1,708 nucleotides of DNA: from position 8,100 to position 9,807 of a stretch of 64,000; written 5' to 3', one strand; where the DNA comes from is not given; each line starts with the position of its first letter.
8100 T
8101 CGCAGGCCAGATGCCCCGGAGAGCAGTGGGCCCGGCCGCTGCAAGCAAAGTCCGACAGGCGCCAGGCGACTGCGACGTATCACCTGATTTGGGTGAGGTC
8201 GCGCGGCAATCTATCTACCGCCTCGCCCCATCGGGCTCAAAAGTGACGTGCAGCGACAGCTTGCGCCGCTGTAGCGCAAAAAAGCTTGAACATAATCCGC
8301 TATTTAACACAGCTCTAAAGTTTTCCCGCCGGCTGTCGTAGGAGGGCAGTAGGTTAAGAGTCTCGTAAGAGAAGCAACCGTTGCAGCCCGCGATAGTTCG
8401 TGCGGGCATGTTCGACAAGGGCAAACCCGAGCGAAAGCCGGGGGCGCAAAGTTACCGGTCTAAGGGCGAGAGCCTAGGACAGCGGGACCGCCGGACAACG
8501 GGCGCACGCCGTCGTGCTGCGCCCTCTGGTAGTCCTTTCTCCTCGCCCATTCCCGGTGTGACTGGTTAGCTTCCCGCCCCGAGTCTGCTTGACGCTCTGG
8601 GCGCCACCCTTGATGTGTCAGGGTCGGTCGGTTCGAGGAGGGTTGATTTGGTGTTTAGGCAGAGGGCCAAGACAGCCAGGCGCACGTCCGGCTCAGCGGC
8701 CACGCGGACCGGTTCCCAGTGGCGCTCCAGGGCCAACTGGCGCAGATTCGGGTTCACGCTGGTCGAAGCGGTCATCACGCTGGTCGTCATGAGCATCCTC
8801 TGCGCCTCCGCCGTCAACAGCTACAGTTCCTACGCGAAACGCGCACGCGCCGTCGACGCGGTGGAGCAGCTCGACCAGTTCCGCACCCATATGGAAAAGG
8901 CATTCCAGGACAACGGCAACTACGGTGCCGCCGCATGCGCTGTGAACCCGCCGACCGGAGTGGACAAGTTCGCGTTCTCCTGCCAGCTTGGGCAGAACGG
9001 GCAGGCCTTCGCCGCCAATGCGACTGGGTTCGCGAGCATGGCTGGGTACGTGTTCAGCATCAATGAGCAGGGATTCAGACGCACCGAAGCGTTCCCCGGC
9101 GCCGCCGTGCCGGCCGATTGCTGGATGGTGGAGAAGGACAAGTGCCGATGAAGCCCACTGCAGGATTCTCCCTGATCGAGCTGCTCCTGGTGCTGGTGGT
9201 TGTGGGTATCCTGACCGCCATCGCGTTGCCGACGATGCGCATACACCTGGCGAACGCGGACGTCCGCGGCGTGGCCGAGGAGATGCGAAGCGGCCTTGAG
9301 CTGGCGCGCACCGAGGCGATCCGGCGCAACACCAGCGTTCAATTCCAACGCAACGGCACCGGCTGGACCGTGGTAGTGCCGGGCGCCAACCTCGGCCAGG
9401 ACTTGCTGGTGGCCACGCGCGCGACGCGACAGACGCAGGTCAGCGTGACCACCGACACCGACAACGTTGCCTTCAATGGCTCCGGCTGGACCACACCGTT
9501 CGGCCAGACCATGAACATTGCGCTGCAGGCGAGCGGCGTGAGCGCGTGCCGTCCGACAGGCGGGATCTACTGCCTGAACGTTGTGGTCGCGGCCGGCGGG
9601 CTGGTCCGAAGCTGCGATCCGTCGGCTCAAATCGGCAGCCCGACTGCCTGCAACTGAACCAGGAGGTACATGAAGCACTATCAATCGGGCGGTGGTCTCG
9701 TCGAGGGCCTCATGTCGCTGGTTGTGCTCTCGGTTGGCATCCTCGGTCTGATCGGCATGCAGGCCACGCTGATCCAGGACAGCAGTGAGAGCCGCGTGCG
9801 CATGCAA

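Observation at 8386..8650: GEMM-I (c-di-GMP-I) riboswitch in the leader of the pilE-fimT-pilVWXY1 type IV pilus operon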

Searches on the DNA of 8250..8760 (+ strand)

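Call 16: build_rna_model(alignment_id=A2, structure=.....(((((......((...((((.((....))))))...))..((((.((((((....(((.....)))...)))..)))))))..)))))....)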
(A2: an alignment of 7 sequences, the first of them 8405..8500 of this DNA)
Model R1 built from alignment A2 (7 sequences, 97 columns); structure: as given.
model positions 96; base pairs 26; branch points 1; effective number of sequences 0.76; information 0.595 bits per position. Calibrated on 0.2 Mb of random sequence (short: E-values are rough).
structure used (alignment columns):
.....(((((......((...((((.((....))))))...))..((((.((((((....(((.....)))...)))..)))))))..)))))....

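Call 17: search_with_rna_model(model_id=R1, sources=[window, L001, L002, L003, L004, L005, L006, L007, L008, L009, L010, L011, L012, L013, L014, L015, L016, L017, L018, L019, L020, L021, L022, L023, L024, L025, L026, L027, L028, L029, L030, L031, L032, L033, L034, L035, L036, L037, L038, L039, L040, L041, L042, L043, L044, L045, L046, L047, L048, L049, L050, L051, L052, L053, L054, L055, L056, L057, L058, L059, L060, L061, L062, L063, L064, L065, L066, L067, L068, L069, L070, L071, L072, L073, L074, L075, L076, L077, L078, L079, L080], max_evalue=1)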
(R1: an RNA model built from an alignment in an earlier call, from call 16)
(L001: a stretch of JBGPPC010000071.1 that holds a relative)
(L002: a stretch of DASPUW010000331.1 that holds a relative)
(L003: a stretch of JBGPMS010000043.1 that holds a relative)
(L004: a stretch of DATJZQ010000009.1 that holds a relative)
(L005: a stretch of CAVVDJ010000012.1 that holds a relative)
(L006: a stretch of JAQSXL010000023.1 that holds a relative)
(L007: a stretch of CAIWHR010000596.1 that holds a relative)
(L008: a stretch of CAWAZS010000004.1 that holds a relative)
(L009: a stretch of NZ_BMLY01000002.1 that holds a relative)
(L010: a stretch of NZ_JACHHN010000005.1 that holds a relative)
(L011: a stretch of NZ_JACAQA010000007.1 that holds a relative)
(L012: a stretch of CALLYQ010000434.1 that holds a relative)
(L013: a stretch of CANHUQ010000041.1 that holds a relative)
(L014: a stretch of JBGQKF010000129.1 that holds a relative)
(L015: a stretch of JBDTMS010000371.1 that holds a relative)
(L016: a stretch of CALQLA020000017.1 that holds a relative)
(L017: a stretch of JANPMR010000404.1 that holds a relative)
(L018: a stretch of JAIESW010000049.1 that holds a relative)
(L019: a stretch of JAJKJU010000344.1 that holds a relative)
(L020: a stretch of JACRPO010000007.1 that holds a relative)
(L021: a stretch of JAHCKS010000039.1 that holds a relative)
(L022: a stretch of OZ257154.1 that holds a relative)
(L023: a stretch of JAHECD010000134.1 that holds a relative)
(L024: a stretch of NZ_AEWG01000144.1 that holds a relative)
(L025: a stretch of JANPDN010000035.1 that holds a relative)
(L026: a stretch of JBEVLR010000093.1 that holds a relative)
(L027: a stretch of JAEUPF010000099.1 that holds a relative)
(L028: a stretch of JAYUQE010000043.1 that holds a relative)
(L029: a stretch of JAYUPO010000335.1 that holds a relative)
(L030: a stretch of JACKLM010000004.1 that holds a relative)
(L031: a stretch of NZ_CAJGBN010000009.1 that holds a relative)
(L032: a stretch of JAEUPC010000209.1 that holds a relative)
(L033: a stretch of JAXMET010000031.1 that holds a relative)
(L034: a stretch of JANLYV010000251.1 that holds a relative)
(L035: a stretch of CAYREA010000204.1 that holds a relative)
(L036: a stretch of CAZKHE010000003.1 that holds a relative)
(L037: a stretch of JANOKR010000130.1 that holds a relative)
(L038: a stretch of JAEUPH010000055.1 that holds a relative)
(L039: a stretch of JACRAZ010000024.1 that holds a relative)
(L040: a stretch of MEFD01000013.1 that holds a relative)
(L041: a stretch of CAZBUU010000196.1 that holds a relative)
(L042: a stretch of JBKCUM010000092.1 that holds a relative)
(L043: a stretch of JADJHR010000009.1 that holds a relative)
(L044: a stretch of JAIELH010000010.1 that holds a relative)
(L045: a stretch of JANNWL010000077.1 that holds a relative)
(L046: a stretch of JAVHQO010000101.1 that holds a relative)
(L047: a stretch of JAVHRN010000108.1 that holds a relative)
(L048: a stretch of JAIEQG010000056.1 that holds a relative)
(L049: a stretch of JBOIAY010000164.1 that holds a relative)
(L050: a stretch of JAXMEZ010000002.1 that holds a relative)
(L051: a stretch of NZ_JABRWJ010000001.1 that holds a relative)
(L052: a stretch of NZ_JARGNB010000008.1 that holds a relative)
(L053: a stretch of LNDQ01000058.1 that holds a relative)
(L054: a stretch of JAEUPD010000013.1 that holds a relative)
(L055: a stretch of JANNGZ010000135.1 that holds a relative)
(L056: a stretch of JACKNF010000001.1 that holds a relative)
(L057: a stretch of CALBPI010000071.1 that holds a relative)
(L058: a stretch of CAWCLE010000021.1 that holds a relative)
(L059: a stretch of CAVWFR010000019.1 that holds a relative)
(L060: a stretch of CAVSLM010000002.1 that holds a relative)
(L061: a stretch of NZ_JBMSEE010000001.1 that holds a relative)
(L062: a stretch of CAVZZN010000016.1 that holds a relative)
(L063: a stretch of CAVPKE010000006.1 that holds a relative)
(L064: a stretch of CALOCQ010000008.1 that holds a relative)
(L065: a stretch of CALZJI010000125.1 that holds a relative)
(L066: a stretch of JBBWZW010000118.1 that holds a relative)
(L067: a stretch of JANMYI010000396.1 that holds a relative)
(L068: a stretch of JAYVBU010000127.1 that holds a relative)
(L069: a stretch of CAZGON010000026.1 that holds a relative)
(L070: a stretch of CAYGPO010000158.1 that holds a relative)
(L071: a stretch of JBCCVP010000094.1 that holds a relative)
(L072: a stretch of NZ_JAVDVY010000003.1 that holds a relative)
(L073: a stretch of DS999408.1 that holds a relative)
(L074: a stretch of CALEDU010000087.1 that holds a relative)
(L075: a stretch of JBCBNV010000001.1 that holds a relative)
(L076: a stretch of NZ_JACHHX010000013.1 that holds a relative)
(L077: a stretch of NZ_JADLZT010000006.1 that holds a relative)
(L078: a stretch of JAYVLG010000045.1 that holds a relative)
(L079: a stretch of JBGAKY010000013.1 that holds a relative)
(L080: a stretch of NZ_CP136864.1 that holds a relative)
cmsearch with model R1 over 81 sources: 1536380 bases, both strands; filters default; matches with E-value up to 1: 8.
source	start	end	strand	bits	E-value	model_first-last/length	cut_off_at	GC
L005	6646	6741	+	120.5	2.7e-32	1-96/96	no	0.61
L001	6646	6741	+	119.9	4.2e-32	1-96/96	no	0.61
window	8405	8500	+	119.3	6.3e-32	1-96/96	no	0.65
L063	6562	6657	+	117.9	1.7e-31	1-96/96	no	0.66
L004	6637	6732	+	116.2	5.4e-31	1-96/96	no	0.64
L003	6281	6376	+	114.8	1.4e-30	1-96/96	no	0.61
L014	2940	3036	+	107.3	2.6e-28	1-96/96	no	0.61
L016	6611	6707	+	53.4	3.1e-12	1-96/96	no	0.62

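Call 33: search_with_rna_model(model_id=R1, sources=[L081, L082, L083, L084, L085, L086, L087, L088, L089, L090, L091, L092, L093, L094, L095, L096, L097, L098, L099, L100, L101, L102, L103, L104, L105, L106, L107, L108, L109], max_evalue=1)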
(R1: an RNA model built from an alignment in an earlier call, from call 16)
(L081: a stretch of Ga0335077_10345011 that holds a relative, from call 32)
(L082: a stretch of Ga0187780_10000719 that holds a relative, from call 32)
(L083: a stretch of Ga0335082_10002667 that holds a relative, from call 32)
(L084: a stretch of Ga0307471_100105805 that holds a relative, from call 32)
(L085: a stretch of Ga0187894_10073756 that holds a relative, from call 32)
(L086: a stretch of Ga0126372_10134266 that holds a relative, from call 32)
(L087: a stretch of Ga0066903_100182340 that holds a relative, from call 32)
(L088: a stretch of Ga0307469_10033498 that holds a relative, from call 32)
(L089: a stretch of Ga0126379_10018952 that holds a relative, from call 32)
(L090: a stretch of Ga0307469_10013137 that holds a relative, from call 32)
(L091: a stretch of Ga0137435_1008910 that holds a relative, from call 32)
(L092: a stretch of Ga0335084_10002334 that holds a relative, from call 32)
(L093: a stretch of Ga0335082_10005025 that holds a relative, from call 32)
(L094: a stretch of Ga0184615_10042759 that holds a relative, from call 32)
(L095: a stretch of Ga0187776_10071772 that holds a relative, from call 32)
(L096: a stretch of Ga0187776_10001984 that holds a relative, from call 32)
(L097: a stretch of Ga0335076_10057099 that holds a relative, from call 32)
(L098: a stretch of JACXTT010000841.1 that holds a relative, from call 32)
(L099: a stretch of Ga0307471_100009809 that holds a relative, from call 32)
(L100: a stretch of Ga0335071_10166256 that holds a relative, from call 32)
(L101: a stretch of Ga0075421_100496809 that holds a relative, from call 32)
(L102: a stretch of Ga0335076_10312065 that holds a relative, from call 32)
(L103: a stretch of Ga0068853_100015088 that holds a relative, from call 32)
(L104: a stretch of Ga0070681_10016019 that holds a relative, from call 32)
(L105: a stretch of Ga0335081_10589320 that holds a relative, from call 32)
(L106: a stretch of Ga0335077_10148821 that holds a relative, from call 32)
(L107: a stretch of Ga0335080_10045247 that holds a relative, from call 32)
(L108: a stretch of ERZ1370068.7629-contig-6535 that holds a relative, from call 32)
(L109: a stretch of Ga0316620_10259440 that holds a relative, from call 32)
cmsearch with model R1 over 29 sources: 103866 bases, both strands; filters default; matches with E-value up to 1: 26.
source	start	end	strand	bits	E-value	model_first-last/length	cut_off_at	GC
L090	123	218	+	119.7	3.3e-33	1-96/96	no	0.64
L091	2082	2177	+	119.7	3.3e-33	1-96/96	no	0.64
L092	534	629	+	118.1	1e-32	1-96/96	no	0.65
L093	2664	2759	+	118.1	1e-32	1-96/96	no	0.65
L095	784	879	+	116.6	2.8e-32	1-96/96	no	0.6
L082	2756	2851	+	116.2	3.6e-32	1-96/96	no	0.64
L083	2753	2848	+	116.2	3.6e-32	1-96/96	no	0.64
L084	718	813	+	115.3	6.9e-32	1-96/96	no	0.65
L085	952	1047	+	115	8.3e-32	1-96/96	no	0.65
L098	2667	2762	+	113.9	1.8e-31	1-96/96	no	0.6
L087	1310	1405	+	113.1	3.1e-31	1-96/96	no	0.65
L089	841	936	+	113.1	3.1e-31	1-96/96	no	0.65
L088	132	227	+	112.2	5.8e-31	1-96/96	no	0.67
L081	708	804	+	112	6.8e-31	1-96/96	no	0.61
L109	960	1055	+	108.3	8.2e-30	1-96/96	no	0.6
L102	84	179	+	107.9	1.1e-29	1-96/96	no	0.62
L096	943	1038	+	107.8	1.2e-29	1-96/96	no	0.66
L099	2219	2316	+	106.7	2.5e-29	1-96/96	no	0.59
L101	276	371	+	106.7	2.5e-29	1-96/96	no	0.6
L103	958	1053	+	103.8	1.8e-28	1-96/96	no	0.64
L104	420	515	+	103.8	1.8e-28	1-96/96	no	0.64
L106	2025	2121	+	102.2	5.6e-28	1-96/96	no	0.65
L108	2576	2672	+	98.1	9.2e-27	1-96/96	no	0.62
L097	2422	2517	+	87.3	1.6e-23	1-96/96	no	0.62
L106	1356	1451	+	84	1.5e-22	1-96/96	no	0.64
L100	1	56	+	53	2.7e-13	41-96/96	5'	0.61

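Call 34: search_with_rna_model(model_id=R1, sources=[window, L001, L003, L004, L005, L014, L016, L063, L081, L082, L083, L084, L085, L087, L088, L089, L090, L091, L092, L093, L095, L096, L097, L098, L099, L101, L102, L103, L104, L106, L108, L109], max_evalue=0.001, make_alignment=true)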
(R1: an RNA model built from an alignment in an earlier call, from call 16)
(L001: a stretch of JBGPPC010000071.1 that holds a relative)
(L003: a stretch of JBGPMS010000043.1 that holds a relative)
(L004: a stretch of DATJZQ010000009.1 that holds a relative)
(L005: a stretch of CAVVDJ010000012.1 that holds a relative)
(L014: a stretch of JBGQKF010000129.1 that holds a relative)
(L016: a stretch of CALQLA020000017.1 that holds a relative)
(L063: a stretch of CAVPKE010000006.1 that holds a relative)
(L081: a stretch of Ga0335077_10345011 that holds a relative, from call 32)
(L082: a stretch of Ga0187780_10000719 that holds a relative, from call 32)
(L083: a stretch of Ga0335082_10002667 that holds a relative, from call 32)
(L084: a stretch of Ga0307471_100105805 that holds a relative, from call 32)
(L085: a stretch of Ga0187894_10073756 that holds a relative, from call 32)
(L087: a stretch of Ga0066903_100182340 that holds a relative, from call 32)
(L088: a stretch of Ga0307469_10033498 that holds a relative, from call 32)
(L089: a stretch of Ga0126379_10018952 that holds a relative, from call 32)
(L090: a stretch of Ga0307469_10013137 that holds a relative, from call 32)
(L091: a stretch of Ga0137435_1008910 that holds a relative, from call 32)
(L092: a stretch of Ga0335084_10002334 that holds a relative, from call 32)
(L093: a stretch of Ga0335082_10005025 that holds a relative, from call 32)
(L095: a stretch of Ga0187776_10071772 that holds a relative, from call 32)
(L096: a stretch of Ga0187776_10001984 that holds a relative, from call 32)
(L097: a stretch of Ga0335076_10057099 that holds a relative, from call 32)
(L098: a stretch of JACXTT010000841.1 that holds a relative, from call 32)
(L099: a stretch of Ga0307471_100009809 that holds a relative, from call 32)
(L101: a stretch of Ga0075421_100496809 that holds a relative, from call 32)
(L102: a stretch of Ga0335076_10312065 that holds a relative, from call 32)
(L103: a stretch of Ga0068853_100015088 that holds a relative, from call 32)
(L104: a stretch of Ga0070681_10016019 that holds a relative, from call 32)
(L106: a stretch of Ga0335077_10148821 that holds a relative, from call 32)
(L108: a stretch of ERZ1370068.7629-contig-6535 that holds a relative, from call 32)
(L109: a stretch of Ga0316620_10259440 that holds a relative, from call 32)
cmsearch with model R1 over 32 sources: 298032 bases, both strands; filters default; matches with E-value up to 0.001: 33.
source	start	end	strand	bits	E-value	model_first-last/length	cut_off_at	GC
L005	6646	6741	+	120.5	5.3e-33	1-96/96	no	0.61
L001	6646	6741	+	119.9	8.2e-33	1-96/96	no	0.61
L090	123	218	+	119.7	9.6e-33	1-96/96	no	0.64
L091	2082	2177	+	119.7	9.6e-33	1-96/96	no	0.64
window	8405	8500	+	119.3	1.2e-32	1-96/96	no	0.65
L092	534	629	+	118.1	2.9e-32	1-96/96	no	0.65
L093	2664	2759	+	118.1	2.9e-32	1-96/96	no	0.65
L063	6562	6657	+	117.9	3.2e-32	1-96/96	no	0.66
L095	784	879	+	116.6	8e-32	1-96/96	no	0.6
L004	6637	6732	+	116.2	1e-31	1-96/96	no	0.64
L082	2756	2851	+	116.2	1e-31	1-96/96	no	0.64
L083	2753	2848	+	116.2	1e-31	1-96/96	no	0.64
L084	718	813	+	115.3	2e-31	1-96/96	no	0.65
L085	952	1047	+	115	2.4e-31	1-96/96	no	0.65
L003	6281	6376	+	114.8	2.7e-31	1-96/96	no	0.61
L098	2667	2762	+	113.9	5.1e-31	1-96/96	no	0.6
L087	1310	1405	+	113.1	8.8e-31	1-96/96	no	0.65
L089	841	936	+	113.1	8.8e-31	1-96/96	no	0.65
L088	132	227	+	112.2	1.7e-30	1-96/96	no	0.67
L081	708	804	+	112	1.9e-30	1-96/96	no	0.61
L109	960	1055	+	108.3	2.4e-29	1-96/96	no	0.6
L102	84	179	+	107.9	3.2e-29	1-96/96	no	0.62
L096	943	1038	+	107.8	3.3e-29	1-96/96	no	0.66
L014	2940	3036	+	107.3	5e-29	1-96/96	no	0.61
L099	2219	2316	+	106.7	7.3e-29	1-96/96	no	0.59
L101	276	371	+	106.7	7.3e-29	1-96/96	no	0.6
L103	958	1053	+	103.8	5.3e-28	1-96/96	no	0.64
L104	420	515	+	103.8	5.3e-28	1-96/96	no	0.64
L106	2025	2121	+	102.2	1.6e-27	1-96/96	no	0.65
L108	2576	2672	+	98.1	2.6e-26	1-96/96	no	0.62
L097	2422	2517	+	87.3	4.5e-23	1-96/96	no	0.62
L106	1356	1451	+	84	4.3e-22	1-96/96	no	0.64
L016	6611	6707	+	53.4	6e-13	1-96/96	no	0.62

Alignment A3: 33 matches aligned to the model, 100 columns, each read 5' to 3' on its own strand. Consensus structure (alignment columns), stored with it:
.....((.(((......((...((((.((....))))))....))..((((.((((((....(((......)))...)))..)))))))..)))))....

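Call 53: search_rna_families(source=window, start=8250, end=8760, threshold=evalue, max_evalue=10)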
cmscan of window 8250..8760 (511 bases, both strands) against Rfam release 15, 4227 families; matches with E-value up to 10: 3.
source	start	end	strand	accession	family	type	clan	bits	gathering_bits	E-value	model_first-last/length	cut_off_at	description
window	8410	8495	+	RF01051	c-di-GMP-I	Cis-reg; riboswitch;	CL00126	69.4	35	1.3e-13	1-87/87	no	c-di-GMP-I riboswitch aptamer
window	8550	8639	+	RF00603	SNORD23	Gene; snRNA; snoRNA; CD-box;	-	15.8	64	1.3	1-110/110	no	Small nucleolar RNA SNORD23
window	8449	8543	-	RF02241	Xoo2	Gene; sRNA;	-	14.7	45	2.7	1-78/78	no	Xanthomonadaceae sRNA Xoo2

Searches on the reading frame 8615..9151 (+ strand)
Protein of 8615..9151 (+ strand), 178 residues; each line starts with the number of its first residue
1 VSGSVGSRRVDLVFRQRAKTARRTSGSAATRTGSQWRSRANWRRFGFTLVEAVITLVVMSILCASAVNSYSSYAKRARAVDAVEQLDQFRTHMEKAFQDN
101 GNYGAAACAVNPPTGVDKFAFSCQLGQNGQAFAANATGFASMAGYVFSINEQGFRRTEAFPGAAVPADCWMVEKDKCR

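Call 6: search_protein_families(library=pfam, proteins=[window:8615-9151:+])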
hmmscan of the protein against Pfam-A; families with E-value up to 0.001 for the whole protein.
window:8615-9151:+ (178 aa): 2 families
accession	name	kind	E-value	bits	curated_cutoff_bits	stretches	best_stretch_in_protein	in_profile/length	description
PF07963.17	N_methyl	-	1.7e-05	24.6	21.2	1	44-66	4-26/27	Prokaryotic N-terminal methylation motif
PF16732.10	ComP_DUS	-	4.6e-05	24.6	27.3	1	69-143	2-79/87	Type IV minor pilin ComP, DNA uptake sequence receptor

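Call 7: search_protein_families(library=ncbifam, proteins=[window:8615-9151:+])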
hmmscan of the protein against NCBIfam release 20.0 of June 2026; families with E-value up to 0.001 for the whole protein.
window:8615-9151:+ (178 aa): 5 families
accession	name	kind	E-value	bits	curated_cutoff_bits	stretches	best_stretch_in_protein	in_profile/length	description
NF041775.1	typeIV_PilA_Myxo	equivalog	6.3e-07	29.6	400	1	38-158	4-124/214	type IV pilin protein PilA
NF007862.0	PRK10574.1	equivalog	8.7e-07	29.2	138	1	45-106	5-66/145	prepilin peptidase-dependent pilin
NF007800.0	PRK10506.1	equivalog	2.7e-06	27.3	158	1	43-99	7-64/163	prepilin peptidase-dependent protein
TIGR01710.1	typeII_sec_gspG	equivalog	8.6e-05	22.6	88.85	1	46-105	2-61/134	type II secretion system major pseudopilin GspG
TIGR01708.2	typeII_sec_gspH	equivalog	0.00015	21.8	80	1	46-105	3-63/169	type II secretion system minor pseudopilin GspH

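Call 32: find_related_loci(query=window:8651-9151:+, collection=metagenome_contigs, flank=3000)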
Query window:8651-9151:+ (166 aa) in metagenome_contigs; peptide patterns used: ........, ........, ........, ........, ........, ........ (x = any residue, [..] = any of these).
133 stretches matched a pattern; 29 encode a relative of the query (tblastn E <= 1e-3); 29 distinct loci.
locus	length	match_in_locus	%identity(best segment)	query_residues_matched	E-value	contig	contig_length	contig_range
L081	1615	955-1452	77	1-166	1e-90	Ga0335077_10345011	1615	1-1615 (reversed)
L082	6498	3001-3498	72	1-166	1e-77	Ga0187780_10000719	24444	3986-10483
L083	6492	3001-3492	73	3-166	1e-77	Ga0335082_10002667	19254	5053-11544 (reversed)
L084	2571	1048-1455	80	31-166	9e-74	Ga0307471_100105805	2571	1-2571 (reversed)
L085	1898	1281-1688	79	31-166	2e-74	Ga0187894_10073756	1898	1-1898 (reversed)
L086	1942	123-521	80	34-166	1e-74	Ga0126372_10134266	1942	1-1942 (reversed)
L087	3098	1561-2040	71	4-166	3e-72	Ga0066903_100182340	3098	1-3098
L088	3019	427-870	74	20-166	5e-72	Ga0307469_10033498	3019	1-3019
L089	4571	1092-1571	70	4-166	2e-71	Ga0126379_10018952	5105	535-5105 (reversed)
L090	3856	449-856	76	31-166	6e-71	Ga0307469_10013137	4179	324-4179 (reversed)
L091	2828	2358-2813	72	17-166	5e-71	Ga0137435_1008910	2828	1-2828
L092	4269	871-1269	83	34-166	2e-67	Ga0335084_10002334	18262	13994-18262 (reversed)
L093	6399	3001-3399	83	34-166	2e-67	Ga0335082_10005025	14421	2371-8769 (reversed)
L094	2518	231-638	71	31-166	1e-67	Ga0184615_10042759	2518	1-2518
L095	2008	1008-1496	69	1-166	1e-68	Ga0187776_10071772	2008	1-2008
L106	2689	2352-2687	65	34-145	6e-48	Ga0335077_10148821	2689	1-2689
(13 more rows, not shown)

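Call 52: search_protein_families(library=pfam, proteins=[L106:1498-1908:+], max_evalue=0.01)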
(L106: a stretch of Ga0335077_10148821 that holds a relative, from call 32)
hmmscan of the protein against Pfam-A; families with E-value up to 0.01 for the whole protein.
L106:1498-1908:+ (136 aa): 1 family
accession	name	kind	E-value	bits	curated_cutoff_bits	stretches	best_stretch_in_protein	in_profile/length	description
PF13827.11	DUF4189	-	1.1e-12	48.8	25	1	36-124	3-93/97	Domain of unknown function (DUF4189)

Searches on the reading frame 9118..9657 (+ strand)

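Call 6: search_protein_families(library=pfam, proteins=[window:9118-9657:+])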
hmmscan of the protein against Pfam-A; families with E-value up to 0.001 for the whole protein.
window:9118-9657:+ (179 aa): 2 families
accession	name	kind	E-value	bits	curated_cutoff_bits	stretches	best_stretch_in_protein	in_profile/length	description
PF12019.13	GspH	-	1.5e-11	45.2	21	1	53-160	2-107/108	Type II transport protein GspH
PF07963.17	N_methyl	-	1.9e-06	27.6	21.2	1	11-37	1-27/27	Prokaryotic N-terminal methylation motif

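Call 7: search_protein_families(library=ncbifam, proteins=[window:9118-9657:+])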
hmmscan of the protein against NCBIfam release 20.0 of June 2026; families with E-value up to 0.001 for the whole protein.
window:9118-9657:+ (179 aa): 10 families
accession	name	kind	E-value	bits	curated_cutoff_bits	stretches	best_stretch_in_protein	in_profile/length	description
TIGR01708.2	typeII_sec_gspH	equivalog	3.6e-12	46.6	80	1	15-114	2-99/169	type II secretion system minor pseudopilin GspH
NF007800.0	PRK10506.1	equivalog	2.9e-08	33.7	158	1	11-172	5-158/163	prepilin peptidase-dependent protein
TIGR02596.1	TIGR02596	subfamily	1.2e-07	32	70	1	17-75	1-59/196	Verru_Chthon cassette protein D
NF040982.1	ComGD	equivalog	8e-07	29.5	70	1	15-128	2-112/139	competence type IV pilus minor pilin ComGD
TIGR02532.1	IV_pilin_GFxxxE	domain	6.9e-06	25.7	16.3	1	15-37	2-24/24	prepilin-type N-terminal cleavage/methylation domain-containing protein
NF047827.1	T3SSXpsH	equivalog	8.7e-06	25.6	160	1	16-80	2-66/145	type II secretion system protein XpsH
NF007862.0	PRK10574.1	equivalog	2.9e-05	24.2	138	1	13-50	3-40/145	prepilin peptidase-dependent pilin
TIGR01710.1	typeII_sec_gspG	equivalog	4.9e-05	23.4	88.85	1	16-56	2-42/134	type II secretion system major pseudopilin GspG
NF040999.1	pilin_ComGC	equivalog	0.00019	21.5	75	1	15-49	2-36/84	competence type IV pilus major pilin ComGC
NF041775.1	typeIV_PilA_Myxo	equivalog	0.00021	21.4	400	1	15-40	11-36/214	type IV pilin protein PilA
